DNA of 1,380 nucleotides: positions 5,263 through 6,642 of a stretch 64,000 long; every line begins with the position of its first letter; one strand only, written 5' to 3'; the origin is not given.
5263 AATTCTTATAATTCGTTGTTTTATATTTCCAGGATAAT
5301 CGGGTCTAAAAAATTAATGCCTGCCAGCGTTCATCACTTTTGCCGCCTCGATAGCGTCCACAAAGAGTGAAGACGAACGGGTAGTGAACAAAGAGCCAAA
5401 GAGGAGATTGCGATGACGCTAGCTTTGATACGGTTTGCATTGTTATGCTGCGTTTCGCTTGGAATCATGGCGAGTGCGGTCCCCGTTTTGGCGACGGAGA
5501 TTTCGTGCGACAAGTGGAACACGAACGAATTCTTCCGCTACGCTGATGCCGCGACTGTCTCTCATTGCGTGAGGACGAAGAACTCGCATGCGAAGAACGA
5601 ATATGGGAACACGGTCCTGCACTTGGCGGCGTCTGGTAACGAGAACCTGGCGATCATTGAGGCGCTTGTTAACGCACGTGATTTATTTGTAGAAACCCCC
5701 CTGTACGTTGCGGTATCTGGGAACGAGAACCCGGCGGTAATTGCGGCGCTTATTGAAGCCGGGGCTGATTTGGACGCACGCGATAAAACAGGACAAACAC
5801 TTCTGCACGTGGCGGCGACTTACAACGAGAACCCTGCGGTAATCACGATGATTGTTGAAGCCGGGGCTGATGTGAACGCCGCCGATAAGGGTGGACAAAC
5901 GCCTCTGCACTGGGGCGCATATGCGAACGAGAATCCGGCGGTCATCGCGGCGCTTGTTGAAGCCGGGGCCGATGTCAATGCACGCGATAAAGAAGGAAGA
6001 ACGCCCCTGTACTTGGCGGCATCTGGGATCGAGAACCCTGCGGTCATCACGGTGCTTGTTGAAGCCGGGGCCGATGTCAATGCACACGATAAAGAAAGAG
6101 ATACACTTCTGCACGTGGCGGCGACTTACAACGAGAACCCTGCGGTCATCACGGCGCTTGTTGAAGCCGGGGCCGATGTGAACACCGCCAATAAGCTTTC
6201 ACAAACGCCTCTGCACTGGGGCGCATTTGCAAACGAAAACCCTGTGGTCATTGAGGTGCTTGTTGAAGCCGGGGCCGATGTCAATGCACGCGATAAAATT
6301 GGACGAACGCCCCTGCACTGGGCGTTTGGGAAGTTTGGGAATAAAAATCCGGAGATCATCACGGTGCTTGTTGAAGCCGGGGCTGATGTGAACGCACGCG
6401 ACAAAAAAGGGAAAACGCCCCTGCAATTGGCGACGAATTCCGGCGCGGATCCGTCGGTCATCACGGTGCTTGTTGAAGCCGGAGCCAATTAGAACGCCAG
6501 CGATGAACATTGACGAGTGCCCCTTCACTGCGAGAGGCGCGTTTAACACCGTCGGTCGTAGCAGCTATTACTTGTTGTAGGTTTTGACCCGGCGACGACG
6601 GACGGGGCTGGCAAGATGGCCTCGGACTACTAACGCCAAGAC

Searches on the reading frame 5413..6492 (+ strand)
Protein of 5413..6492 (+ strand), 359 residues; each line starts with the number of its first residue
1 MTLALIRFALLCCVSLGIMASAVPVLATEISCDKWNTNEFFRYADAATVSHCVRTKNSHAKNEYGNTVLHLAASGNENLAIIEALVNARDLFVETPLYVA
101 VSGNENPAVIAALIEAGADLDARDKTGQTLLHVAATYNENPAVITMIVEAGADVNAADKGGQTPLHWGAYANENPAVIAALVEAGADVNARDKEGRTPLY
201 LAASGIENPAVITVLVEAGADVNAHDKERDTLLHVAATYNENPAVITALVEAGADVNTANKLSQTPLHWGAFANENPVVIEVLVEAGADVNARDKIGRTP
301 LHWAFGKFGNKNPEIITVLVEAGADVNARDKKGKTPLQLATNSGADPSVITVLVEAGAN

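Call 65: search_protein_families(library=pfam, proteins=[window:5413-6492:+], max_evalue=0.00001)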
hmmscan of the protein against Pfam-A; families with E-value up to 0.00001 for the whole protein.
window:5413-6492:+ (359 aa): 8 families
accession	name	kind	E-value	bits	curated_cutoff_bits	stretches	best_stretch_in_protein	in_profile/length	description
PF12796.13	Ank_2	-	6.6e-82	270.6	27.3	7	233-330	1-90/90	Ankyrin repeats (3 copies)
PF00023.36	Ank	-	3.4e-59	193.9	21.1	2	297-331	2-33/33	Ankyrin repeat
PF13637.12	Ank_4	-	9.6e-47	156.4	22.7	0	173-204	8-39/50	Ankyrin repeats (many copies)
PF13857.12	Ank_5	-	2.8e-37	126.8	27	3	113-166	1-54/56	Ankyrin repeats (many copies)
PF13606.12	Ank_3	-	7.4e-34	111.9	22.3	0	127-156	2-30/30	Ankyrin repeat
PF24521.3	Ank_KRIT1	-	7e-10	39.2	80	0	188-229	78-117/149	KRIT1 ankyrin-repeats domain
PF23745.1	ANK_LRRK2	-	3.9e-09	36.9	27.5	0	224-261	26-62/130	LRRK2 ANK repeat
PF13653.12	GDPD_2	-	2.4e-08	34.6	27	0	205-221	6-22/30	Glycerophosphoryl diester phosphodiesterase family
